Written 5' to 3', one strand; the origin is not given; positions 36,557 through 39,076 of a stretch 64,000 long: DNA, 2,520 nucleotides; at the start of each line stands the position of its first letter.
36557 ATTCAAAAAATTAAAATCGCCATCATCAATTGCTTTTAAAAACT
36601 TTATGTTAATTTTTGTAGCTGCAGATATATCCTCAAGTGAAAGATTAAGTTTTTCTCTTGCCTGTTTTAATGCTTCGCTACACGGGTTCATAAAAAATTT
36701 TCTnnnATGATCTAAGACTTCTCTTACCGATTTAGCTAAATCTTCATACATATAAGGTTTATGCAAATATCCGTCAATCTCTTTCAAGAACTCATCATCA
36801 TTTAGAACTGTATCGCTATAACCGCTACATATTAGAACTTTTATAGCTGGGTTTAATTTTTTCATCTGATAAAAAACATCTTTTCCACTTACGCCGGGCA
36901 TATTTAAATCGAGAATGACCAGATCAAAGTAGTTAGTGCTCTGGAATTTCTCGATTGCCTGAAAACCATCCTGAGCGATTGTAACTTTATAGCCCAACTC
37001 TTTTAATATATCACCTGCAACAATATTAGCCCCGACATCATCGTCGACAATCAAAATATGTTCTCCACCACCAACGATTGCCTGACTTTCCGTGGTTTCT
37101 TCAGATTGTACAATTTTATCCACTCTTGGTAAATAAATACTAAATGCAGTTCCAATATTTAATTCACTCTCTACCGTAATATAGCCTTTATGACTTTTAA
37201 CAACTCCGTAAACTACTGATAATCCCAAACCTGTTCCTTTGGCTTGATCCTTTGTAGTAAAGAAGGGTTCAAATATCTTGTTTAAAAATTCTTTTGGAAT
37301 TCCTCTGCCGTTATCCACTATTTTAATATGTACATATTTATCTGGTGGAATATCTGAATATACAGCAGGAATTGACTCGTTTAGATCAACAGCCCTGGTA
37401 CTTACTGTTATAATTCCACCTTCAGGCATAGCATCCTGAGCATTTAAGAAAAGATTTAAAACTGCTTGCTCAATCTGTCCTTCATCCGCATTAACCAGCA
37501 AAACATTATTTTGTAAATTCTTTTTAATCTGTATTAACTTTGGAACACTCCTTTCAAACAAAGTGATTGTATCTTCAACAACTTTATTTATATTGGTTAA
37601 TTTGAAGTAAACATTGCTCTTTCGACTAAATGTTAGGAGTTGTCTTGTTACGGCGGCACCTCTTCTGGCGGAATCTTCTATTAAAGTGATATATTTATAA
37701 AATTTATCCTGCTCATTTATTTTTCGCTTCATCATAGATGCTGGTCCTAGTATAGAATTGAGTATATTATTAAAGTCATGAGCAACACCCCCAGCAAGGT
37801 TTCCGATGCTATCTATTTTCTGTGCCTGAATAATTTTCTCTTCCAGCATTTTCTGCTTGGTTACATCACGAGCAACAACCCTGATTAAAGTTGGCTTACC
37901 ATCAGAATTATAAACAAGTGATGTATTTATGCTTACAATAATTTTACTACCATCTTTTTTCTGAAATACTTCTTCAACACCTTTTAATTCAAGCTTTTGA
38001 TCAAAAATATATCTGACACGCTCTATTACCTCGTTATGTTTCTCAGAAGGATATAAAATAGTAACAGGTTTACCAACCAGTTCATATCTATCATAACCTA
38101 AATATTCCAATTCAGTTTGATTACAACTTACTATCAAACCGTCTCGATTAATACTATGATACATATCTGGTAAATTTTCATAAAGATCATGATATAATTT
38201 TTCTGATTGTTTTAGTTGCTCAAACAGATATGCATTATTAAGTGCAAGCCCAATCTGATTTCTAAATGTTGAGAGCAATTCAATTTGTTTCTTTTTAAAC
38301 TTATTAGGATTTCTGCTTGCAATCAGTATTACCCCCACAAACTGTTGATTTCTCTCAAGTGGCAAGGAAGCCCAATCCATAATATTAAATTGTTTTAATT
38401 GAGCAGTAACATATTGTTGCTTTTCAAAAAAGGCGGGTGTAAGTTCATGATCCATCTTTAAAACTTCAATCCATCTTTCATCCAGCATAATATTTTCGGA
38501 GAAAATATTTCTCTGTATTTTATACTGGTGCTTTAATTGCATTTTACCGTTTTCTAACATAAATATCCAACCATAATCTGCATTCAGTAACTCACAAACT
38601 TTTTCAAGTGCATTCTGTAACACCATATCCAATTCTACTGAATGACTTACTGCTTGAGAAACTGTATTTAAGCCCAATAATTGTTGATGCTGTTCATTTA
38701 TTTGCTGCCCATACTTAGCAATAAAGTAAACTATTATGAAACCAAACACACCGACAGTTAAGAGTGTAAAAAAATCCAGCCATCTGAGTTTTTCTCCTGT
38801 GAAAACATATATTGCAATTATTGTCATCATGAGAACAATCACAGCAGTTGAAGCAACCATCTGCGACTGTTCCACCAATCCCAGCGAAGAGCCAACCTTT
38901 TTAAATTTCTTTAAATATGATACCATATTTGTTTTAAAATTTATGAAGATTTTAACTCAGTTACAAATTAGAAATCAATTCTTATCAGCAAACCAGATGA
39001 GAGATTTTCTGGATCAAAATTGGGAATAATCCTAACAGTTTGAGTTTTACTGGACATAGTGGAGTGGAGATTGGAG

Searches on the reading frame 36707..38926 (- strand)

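Call 79: search_protein_families(library=padloc, proteins=[window:36707-38926:-], max_evalue=0.00001)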
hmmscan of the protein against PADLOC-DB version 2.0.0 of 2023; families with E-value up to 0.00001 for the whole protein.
window:36707-38926:- (740 aa): 1 family
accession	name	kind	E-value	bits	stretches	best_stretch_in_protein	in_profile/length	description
PDLC04055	PD-T4-6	-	1.9e-06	24.9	1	606-739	350-484/496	-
